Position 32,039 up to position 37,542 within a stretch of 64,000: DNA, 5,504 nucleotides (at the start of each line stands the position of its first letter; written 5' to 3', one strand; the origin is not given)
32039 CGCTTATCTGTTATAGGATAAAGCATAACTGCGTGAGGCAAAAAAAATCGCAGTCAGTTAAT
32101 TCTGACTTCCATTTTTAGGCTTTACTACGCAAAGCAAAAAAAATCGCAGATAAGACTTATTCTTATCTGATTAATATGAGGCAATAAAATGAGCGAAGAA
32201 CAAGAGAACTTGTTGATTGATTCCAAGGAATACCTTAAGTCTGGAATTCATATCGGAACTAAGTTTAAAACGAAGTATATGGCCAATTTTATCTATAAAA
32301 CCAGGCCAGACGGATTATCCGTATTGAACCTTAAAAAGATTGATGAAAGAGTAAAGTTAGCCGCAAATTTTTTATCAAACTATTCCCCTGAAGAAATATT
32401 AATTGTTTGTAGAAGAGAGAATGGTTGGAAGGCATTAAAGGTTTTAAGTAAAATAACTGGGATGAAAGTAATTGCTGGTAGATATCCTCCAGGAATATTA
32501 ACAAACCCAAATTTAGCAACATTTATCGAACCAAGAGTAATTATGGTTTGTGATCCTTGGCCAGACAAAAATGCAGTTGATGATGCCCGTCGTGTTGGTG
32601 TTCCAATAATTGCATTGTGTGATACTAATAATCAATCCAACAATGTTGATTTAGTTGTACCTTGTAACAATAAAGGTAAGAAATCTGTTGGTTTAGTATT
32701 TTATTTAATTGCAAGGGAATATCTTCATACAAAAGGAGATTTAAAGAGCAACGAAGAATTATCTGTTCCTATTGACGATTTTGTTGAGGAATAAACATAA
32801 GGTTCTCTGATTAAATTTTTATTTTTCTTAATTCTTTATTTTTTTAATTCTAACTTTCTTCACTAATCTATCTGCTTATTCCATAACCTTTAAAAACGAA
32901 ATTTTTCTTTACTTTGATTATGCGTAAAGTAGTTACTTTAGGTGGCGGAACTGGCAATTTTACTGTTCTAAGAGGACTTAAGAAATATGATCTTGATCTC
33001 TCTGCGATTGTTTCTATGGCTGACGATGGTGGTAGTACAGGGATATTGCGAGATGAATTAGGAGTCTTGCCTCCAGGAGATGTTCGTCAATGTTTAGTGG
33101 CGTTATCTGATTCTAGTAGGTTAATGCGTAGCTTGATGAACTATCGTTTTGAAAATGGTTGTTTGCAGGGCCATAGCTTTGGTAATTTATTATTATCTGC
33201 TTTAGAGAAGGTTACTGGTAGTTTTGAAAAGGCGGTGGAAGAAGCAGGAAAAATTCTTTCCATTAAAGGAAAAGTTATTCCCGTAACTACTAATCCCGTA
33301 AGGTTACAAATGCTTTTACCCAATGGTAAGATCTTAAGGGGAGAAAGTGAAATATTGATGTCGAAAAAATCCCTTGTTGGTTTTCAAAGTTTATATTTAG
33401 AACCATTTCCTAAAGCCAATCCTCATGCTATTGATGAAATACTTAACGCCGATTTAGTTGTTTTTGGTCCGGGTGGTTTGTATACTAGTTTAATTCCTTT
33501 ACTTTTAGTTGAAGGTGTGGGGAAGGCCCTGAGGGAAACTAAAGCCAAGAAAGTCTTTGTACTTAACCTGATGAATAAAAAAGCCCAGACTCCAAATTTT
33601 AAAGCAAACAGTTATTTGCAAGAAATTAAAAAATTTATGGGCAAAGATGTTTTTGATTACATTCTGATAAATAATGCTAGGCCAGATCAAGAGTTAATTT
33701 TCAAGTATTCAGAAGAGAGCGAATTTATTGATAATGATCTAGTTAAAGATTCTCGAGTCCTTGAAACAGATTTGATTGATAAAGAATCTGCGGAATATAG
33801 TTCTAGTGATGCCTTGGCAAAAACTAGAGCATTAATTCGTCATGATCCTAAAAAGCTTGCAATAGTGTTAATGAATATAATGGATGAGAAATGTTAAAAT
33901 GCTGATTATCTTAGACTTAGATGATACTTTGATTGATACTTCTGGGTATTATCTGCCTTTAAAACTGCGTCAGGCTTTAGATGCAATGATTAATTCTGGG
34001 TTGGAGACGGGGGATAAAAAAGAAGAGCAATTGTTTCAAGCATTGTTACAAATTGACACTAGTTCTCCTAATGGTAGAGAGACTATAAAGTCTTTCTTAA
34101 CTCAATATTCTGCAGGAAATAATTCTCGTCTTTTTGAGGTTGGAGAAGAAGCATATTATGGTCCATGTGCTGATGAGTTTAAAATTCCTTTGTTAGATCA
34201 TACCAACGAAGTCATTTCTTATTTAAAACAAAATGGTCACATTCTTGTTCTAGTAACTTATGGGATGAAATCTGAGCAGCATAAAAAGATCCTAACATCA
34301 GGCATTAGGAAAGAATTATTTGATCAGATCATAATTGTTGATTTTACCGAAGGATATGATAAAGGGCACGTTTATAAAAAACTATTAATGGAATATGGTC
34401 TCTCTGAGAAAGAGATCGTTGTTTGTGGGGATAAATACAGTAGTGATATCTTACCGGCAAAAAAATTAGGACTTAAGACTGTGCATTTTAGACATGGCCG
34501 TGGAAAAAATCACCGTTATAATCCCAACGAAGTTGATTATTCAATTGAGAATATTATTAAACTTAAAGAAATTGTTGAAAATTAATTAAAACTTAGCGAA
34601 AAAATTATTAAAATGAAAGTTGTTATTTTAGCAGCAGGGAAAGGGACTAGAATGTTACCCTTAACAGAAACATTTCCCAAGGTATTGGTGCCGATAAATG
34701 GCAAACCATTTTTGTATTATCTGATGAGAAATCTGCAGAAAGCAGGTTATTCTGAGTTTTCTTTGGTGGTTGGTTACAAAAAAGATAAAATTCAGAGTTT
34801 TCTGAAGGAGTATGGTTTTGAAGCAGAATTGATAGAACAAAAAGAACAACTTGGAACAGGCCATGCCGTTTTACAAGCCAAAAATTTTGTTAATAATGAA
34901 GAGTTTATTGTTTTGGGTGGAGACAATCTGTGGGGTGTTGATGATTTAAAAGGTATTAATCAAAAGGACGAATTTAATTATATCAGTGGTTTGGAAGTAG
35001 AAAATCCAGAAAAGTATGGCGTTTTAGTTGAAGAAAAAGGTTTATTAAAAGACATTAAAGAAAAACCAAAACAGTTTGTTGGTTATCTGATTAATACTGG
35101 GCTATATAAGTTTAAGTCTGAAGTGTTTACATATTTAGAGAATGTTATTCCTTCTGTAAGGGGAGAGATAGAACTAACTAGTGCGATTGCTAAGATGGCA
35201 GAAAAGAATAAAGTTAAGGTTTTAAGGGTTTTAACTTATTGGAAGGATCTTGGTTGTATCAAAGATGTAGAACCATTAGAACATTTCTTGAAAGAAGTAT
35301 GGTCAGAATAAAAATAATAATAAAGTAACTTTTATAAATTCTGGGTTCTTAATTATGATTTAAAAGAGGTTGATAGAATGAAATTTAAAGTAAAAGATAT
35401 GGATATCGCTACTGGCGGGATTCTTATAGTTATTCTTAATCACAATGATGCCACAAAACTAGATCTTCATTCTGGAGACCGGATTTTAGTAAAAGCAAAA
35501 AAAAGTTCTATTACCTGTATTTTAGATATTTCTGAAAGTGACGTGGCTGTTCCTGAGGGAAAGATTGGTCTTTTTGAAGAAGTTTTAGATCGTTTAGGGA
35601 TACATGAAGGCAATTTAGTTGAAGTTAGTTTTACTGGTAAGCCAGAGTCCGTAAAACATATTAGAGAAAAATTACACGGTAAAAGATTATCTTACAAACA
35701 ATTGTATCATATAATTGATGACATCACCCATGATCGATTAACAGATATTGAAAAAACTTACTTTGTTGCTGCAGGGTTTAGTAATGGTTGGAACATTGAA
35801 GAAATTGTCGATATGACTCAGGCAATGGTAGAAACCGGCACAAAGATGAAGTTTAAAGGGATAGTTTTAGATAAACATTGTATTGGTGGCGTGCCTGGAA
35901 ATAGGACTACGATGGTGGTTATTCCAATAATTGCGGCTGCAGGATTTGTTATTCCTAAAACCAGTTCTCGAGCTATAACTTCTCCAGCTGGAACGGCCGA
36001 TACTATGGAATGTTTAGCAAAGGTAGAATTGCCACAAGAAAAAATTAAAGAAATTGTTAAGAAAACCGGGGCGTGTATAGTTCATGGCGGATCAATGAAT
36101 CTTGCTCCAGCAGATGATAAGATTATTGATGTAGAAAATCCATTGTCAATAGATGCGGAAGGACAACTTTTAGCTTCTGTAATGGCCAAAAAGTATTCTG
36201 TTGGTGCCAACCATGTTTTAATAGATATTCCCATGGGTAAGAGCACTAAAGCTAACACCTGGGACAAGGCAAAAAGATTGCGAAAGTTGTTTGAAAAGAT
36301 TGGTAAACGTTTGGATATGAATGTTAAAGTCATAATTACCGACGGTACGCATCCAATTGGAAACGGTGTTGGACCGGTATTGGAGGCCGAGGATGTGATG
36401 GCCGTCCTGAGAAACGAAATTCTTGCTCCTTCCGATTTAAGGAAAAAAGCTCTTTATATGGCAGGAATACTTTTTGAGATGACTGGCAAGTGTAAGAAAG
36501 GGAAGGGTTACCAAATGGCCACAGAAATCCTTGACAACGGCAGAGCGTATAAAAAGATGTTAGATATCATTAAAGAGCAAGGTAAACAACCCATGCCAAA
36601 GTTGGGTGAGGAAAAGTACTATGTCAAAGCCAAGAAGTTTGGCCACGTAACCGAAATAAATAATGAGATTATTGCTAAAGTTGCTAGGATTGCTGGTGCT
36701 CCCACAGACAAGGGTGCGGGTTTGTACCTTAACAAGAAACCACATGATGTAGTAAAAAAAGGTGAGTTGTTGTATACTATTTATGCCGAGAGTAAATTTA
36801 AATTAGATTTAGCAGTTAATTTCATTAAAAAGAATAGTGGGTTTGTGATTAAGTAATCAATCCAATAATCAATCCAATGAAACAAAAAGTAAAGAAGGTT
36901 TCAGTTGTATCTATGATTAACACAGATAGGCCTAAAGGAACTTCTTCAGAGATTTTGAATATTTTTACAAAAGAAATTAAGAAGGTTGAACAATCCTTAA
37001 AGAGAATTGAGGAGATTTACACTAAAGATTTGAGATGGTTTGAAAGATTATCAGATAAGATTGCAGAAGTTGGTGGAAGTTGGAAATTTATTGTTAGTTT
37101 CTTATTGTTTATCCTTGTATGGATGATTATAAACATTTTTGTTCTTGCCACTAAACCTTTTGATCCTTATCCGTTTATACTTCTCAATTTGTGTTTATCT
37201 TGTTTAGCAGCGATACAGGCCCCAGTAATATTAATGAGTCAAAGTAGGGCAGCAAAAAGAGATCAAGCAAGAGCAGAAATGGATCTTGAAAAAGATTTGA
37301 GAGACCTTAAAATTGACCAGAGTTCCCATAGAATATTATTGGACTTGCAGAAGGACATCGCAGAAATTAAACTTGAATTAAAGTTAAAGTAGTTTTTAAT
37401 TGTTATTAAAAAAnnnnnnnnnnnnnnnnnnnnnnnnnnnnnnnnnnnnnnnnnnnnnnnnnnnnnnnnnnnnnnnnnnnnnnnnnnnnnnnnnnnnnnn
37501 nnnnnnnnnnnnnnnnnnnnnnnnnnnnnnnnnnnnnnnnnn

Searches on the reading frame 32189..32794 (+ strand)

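Call 55: search_protein_families(library=pfam, proteins=[window:32189-32794:+], max_evalue=0.00001)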
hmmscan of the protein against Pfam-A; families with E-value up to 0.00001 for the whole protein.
window:32189-32794:+ (201 aa): 1 family
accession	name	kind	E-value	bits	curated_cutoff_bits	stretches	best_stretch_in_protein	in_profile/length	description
PF00318.25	Ribosomal_S2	-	2.3e-23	83.1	26.1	2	114-176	149-211/216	Ribosomal protein S2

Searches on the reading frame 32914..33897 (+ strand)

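Call 55: search_protein_families(library=pfam, proteins=[window:32914-33897:+], max_evalue=0.00001)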
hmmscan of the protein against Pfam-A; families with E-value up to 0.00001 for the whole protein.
window:32914-33897:+ (327 aa): 1 family
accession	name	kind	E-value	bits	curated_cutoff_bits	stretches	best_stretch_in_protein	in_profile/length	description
PF01933.23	CofD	-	1.6e-87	293.8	30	1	6-275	1-273/290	2-phospho-L-lactate transferase CofD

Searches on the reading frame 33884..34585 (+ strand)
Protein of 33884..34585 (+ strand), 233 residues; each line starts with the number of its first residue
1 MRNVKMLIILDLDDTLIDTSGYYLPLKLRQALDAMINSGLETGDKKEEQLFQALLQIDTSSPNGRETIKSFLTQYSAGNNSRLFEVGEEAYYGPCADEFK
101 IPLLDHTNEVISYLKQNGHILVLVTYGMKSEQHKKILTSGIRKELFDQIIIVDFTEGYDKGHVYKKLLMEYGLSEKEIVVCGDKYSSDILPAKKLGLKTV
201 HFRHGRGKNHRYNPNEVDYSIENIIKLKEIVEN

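Call 55: search_protein_families(library=pfam, proteins=[window:33884-34585:+], max_evalue=0.00001)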
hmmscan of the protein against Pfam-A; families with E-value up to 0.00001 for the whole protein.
window:33884-34585:+ (233 aa): 3 families
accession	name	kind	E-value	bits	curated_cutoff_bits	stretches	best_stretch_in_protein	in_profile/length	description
PF13419.12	HAD_2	-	7.8e-12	46.1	23.8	1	8-200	1-176/178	Haloacid dehalogenase-like hydrolase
PF00702.32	Hydrolase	-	3.1e-11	44.4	26.4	1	7-196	3-191/191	haloacid dehalogenase-like hydrolase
PF13242.12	Hydrolase_like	-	5.1e-06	26.8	22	0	163-223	9-71/75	HAD-hyrolase-like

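Call 57: search_protein_families(library=ncbifam, proteins=[window:33884-34585:+], max_evalue=0.000001)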
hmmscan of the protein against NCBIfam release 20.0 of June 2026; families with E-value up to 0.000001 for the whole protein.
window:33884-34585:+ (233 aa): 7 families
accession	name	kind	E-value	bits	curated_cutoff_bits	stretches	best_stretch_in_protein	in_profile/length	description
TIGR02253.1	CTE7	subfamily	2.1e-24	86.5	169.75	1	8-225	5-218/221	TIGR02253 family HAD-type hydrolase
TIGR02254.1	YjjG_YfnB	equivalog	9e-13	48.2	159.9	1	8-231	4-220/223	YjjG family noncanonical pyrimidine nucleotidase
NF009695.0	PRK13222.1-2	equivalog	3.1e-08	33.4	225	1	6-232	7-223/226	phosphoglycolate phosphatase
NF053830.1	RUBPPhHalo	equivalog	4.8e-08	32.9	330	1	88-231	91-234/234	ribulose-1,5-bisphosphate 5-phosphatase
TIGR01668.1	YqeG_hyp_ppase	hypoth_equivalog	1.9e-07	30.8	89.1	0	107-203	48-136/170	YqeG family HAD IIIA-type phosphatase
NF009804.0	PRK13288.1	equivalog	3.3e-07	30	218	0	104-232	84-211/215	pyrophosphatase PpaX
TIGR01662.1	HAD-SF-IIIA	subfamily_domain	4.7e-07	30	44.6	0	103-203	26-139/141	HAD-IIIA family hydrolase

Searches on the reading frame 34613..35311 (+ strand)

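Call 55: search_protein_families(library=pfam, proteins=[window:34613-35311:+], max_evalue=0.00001)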
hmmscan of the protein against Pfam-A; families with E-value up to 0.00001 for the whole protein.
window:34613-35311:+ (232 aa): 2 families
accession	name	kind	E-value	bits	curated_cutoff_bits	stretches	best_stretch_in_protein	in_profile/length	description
PF00483.29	NTP_transferase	-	1.8e-37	129.7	21.2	1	2-219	1-235/245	Nucleotidyl transferase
PF12804.13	NTP_transf_3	-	1.3e-11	45.4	27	1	3-104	1-95/160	MobA-like NTP transferase domain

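Call 57: search_protein_families(library=ncbifam, proteins=[window:34613-35311:+], max_evalue=0.000001)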
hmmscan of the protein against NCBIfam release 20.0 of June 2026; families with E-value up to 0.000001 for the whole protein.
window:34613-35311:+ (232 aa): 32 families (the best 25 are shown)
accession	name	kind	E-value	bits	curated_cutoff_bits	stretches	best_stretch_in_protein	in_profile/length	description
TIGR03992.1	Arch_glmU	subfamily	1.4e-63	215.2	292.1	1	1-214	1-215/393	bifunctional sugar-1-phosphate nucleotidylyltransferase/acetyltransferase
NF041173.1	Sug_nt_acttase_Thmprot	equivalog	6.4e-51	173.6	600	1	1-216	1-217/405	bifunctional sugar-1-phosphate nucleotidylyltransferase/acetyltransferase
TIGR01208.1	rmlA_long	equivalog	8.9e-50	169.5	320.25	1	2-219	1-227/353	glucose-1-phosphate thymidylyltransferase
NF041313.1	UDPGP_AglF_Halo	equivalog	2.9e-40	138.2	400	1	1-223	1-231/234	UTP--glucose-1-phosphate uridylyltransferase AglF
TIGR01099.1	galU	equivalog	1.1e-29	103.9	326.8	2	73-214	98-253/261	UTP--glucose-1-phosphate uridylyltransferase GalU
TIGR01173.1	glmU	equivalog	3.5e-28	98.6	366.85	1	1-205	1-213/452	bifunctional UDP-N-acetylglucosamine diphosphorylase/glucosamine-1-phosphate N-acetyltransferase GlmU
TIGR01207.1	rmlA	equivalog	6.2e-28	97.7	360.65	1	3-226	2-236/286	glucose-1-phosphate thymidylyltransferase RfbA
NF010933.0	PRK14353.1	equivalog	4.1e-27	94.9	505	1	3-207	8-220/453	bifunctional UDP-N-acetylglucosamine diphosphorylase/glucosamine-1-phosphate N-acetyltransferase GlmU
NF049965.1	GlMnHpPGnyltfHddC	equivalog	4.5e-25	88.6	300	1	1-175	1-175/221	D-glycero-D-manno-heptose 1-phosphate guanosyltransferase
NF052502.1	man1P_GTase_Rv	exception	5.9e-25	87.9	440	1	2-218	2-222/352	mannose-1-phosphate guanylyltransferase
NF010937.0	PRK14357.1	equivalog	4.2e-24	85.2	658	1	1-201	1-204/448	bifunctional UDP-N-acetylglucosamine diphosphorylase/glucosamine-1-phosphate N-acetyltransferase GlmU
NF010934.1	PRK14354.1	equivalog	6.8e-24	84.2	450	1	3-204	2-212/447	bifunctional UDP-N-acetylglucosamine diphosphorylase/glucosamine-1-phosphate N-acetyltransferase GlmU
TIGR02623.1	G1P_cyt_trans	equivalog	4.9e-22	78.6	300.25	2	1-69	1-69/255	glucose-1-phosphate cytidylyltransferase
NF010936.0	PRK14356.1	equivalog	6.3e-22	78.1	666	1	4-206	9-219/456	bifunctional UDP-N-acetylglucosamine diphosphorylase/glucosamine-1-phosphate N-acetyltransferase GlmU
NF010940.0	PRK14360.1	equivalog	9.6e-22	77.1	602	1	2-202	3-213/452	bifunctional UDP-N-acetylglucosamine diphosphorylase/glucosamine-1-phosphate N-acetyltransferase GlmU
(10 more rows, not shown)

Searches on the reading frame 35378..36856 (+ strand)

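Call 29: search_protein_families(library=pfam, proteins=[window:35378-36856:+], max_evalue=0.00001)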
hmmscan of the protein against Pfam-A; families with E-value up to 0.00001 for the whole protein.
window:35378-36856:+ (492 aa): 3 families
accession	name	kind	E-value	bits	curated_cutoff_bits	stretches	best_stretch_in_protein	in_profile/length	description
PF07831.19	PYNP_C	-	2.7e-13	49.8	27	1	424-487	2-72/75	Pyrimidine nucleoside phosphorylase C-terminal domain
PF00591.27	Glycos_transf_3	-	2.9e-12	47.2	27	1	162-391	3-253/253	Glycosyl transferase family, a/b domain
PF02885.22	Glycos_trans_3N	-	3.7e-10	39.8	26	1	94-154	3-63/63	Glycosyl transferase family, helical bundle domain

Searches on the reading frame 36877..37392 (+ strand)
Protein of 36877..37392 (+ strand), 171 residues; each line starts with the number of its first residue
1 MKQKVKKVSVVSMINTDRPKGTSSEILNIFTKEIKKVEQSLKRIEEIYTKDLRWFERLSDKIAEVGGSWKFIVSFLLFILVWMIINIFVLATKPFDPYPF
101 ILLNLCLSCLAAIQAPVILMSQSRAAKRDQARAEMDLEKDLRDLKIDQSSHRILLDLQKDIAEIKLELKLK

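Call 56: search_protein_families(library=pfam, proteins=[window:36877-37392:+], max_evalue=0.00001)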
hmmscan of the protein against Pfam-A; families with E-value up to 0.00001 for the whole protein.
window:36877-37392:+ (171 aa): 1 family
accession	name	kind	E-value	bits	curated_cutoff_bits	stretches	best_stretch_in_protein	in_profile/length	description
PF06210.16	DUF1003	-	1.6e-32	112.2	27.4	1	66-163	1-98/103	Protein of unknown function (DUF1003)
